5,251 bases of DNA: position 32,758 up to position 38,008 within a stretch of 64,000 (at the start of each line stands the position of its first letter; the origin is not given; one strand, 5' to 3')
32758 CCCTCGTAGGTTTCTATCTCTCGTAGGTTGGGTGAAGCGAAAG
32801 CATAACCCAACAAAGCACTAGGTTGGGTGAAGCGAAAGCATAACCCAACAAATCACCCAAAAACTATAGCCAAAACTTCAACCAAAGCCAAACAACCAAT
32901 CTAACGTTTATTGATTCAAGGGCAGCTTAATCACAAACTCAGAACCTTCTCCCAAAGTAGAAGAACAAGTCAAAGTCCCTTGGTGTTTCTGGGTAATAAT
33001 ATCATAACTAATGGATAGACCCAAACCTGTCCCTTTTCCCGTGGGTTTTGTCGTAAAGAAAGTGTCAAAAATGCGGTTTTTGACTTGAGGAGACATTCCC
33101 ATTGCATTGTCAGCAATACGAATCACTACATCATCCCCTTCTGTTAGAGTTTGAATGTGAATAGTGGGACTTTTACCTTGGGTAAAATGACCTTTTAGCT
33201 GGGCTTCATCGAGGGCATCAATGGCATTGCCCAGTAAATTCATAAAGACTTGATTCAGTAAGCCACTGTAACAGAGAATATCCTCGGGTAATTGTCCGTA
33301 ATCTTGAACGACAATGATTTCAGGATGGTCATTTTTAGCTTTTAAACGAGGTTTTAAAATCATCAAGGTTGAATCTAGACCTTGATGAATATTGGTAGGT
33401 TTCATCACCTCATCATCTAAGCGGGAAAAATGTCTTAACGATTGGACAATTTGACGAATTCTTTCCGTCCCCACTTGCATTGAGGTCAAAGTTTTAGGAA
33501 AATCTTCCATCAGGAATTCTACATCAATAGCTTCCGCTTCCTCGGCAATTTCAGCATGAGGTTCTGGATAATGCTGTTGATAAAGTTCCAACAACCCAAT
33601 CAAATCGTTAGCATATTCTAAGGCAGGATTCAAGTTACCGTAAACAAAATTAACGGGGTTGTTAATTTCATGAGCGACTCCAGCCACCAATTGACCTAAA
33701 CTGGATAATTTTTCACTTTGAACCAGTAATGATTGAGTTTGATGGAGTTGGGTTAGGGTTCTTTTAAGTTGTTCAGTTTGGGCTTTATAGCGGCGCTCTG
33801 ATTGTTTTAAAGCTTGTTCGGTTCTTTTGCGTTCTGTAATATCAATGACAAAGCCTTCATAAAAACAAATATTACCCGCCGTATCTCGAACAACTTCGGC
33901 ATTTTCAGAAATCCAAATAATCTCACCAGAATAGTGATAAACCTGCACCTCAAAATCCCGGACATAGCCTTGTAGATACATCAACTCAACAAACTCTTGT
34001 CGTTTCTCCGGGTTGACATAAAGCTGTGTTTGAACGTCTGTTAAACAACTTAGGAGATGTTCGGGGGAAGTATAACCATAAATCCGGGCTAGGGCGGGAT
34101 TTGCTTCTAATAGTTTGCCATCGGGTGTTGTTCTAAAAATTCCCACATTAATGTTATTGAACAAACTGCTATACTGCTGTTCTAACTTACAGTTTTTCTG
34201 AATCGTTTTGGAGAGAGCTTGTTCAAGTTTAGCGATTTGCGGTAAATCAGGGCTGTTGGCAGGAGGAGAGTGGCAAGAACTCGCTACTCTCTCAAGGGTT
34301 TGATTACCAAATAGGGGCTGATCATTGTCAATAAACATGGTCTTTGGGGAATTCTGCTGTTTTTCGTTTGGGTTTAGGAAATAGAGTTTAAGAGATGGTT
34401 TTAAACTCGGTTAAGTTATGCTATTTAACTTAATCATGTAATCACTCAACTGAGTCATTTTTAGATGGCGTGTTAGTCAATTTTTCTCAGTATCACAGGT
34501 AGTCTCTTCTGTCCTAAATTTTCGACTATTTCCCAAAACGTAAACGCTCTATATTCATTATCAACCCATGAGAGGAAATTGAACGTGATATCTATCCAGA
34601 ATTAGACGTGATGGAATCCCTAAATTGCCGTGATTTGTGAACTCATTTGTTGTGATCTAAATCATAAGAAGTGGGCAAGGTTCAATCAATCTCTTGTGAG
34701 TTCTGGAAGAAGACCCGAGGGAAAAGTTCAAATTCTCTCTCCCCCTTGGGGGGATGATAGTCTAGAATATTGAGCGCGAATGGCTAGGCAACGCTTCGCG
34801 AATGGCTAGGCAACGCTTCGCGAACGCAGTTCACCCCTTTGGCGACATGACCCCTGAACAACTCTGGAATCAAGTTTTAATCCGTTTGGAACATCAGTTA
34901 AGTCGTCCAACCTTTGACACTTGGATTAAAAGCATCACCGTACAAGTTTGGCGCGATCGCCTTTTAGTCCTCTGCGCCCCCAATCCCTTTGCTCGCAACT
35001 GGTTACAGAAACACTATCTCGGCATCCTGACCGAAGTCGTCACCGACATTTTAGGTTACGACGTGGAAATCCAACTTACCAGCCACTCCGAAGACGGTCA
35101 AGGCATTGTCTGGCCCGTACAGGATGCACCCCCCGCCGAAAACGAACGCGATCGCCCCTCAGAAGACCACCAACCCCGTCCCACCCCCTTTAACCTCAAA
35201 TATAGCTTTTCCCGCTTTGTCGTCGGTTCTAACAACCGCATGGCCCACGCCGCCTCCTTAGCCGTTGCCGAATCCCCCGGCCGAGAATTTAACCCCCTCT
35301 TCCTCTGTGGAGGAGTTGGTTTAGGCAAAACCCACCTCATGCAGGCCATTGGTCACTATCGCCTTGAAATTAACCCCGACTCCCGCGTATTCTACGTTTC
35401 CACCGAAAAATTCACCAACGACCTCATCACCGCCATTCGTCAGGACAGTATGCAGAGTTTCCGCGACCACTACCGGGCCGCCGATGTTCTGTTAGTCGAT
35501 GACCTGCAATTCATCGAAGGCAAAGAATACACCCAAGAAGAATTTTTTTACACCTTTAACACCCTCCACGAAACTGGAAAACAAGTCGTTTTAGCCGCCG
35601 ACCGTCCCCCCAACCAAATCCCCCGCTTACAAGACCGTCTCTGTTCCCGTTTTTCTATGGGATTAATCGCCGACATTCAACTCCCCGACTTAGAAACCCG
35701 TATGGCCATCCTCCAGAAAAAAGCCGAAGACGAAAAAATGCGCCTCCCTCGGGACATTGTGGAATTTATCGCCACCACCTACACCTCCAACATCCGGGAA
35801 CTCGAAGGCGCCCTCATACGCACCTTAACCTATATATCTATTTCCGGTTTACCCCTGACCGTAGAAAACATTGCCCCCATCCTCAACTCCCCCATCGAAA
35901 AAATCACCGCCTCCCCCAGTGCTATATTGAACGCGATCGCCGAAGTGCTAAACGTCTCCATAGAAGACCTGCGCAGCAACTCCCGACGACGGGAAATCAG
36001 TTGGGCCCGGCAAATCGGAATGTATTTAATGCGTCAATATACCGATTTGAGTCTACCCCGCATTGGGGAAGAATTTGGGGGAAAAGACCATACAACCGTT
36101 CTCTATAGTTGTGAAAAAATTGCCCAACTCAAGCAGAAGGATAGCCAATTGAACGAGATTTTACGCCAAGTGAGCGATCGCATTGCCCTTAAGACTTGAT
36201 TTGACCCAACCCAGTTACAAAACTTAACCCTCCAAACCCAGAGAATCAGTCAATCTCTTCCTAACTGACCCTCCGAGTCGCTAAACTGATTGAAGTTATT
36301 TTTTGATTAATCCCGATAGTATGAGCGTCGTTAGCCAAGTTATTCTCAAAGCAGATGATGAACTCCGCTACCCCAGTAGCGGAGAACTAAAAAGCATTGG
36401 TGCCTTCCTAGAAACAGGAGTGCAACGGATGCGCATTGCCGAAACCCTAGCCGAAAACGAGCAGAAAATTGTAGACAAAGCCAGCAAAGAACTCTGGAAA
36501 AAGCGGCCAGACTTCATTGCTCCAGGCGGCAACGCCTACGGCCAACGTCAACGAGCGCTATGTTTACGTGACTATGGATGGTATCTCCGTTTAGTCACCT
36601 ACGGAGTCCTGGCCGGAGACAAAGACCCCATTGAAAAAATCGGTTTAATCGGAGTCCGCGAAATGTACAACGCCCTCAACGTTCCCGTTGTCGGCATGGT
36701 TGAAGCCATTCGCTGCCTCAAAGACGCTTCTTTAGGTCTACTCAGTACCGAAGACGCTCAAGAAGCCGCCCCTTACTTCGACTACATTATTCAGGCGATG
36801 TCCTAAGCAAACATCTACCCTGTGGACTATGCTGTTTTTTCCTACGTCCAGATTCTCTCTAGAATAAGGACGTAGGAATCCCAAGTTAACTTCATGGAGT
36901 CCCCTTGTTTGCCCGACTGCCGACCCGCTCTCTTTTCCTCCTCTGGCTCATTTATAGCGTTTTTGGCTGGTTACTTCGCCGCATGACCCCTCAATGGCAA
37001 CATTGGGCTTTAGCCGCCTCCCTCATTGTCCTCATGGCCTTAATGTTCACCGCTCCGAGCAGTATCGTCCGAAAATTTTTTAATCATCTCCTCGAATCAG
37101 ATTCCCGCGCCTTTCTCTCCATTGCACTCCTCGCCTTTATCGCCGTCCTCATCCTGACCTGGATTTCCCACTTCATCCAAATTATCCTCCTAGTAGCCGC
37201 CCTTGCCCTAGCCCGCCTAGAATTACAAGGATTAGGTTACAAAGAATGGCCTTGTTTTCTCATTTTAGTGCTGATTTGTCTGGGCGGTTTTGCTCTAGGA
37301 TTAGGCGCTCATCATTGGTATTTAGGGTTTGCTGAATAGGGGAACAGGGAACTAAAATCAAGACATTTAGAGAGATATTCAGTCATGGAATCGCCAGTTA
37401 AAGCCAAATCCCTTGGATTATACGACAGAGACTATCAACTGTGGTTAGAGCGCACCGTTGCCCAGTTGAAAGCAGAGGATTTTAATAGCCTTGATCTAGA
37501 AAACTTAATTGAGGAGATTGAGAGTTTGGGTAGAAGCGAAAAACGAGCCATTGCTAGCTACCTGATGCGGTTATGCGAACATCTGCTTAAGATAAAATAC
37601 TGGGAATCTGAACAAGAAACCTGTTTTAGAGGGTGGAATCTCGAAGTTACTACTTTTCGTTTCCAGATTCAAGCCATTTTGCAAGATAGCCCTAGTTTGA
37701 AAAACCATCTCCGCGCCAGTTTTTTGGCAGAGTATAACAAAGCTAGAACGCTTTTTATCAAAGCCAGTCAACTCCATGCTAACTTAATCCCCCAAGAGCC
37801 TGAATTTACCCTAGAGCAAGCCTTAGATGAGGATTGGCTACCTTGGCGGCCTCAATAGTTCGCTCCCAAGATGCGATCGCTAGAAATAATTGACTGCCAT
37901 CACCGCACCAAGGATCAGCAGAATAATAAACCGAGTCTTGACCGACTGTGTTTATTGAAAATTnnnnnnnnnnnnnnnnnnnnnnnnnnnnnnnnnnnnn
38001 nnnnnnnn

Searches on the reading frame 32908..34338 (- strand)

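Call 67: search_protein_families(library=pfam, proteins=[window:32908-34338:-], max_evalue=0.0001)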
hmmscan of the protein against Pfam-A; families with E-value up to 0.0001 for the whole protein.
window:32908-34338:- (476 aa): 7 families
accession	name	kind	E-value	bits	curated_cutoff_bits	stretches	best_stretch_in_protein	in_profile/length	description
PF02518.31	HATPase_c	-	1.3e-22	80.8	26.4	1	360-475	5-110/111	Histidine kinase-, DNA gyrase B-, and HSP90-like ATPase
PF13426.13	PAS_9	-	8.9e-12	45.6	27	1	65-169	2-103/103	PAS domain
PF00512.31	HisKA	-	3.9e-08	33.7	26.9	1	214-309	2-65/66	His Kinase A (phospho-acceptor) domain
PF13188.13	PAS_8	-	2.6e-07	30.7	21.8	1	55-101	2-48/65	PAS domain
PF08447.18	PAS_3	-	6.1e-07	30.1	25.6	1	78-164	3-89/89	PAS fold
PF08448.16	PAS_4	-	2.3e-05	25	23.1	1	60-172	1-110/110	PAS fold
PF00989.32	PAS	-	4.1e-05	24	22.6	1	55-167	2-113/113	PAS fold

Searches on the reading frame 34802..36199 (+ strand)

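Call 67: search_protein_families(library=pfam, proteins=[window:34802-36199:+], max_evalue=0.0001)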
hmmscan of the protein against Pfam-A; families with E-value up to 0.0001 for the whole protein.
window:34802-36199:+ (465 aa): 4 families
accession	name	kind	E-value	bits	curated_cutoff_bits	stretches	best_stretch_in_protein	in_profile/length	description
PF00308.24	Bac_DnaA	-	2.9e-66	223.1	23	1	131-290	2-161/162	Bacterial DnaA ATPAse domain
PF08299.17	Bac_DnaA_C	-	7.8e-30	103.1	31.5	1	373-440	2-69/69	Bacterial dnaA protein helix-turn-helix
PF11638.13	DnaA_N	-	9.3e-17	61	24.6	1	20-81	2-64/65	DnaA N-terminal domain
PF01695.23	IstB_IS21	-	3.2e-08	33.8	24.1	1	166-266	95-192/238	IstB-like ATP binding protein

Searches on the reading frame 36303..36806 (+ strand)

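Call 67: search_protein_families(library=pfam, proteins=[window:36303-36806:+], max_evalue=0.0001)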
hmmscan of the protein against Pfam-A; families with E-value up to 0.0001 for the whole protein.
window:36303-36806:+ (167 aa): 1 family
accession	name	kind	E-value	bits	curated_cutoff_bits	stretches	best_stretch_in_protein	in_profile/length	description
PF00502.25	Phycobilisome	-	1.8e-64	216.8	22.2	1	12-166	1-155/155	Phycobilisome protein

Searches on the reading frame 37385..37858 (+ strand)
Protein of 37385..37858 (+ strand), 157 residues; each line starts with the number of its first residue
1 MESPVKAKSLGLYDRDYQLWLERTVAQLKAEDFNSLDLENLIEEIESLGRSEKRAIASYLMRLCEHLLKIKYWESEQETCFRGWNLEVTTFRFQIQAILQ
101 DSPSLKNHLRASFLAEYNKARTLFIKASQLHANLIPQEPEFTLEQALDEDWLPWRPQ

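Call 67: search_protein_families(library=pfam, proteins=[window:37385-37858:+], max_evalue=0.0001)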
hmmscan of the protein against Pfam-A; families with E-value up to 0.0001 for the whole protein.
window:37385-37858:+ (157 aa): 1 family
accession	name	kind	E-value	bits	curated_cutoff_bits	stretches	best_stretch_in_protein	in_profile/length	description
PF01724.21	DUF29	-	5.1e-47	160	22.5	1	12-152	1-138/138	Domain of unknown function DUF29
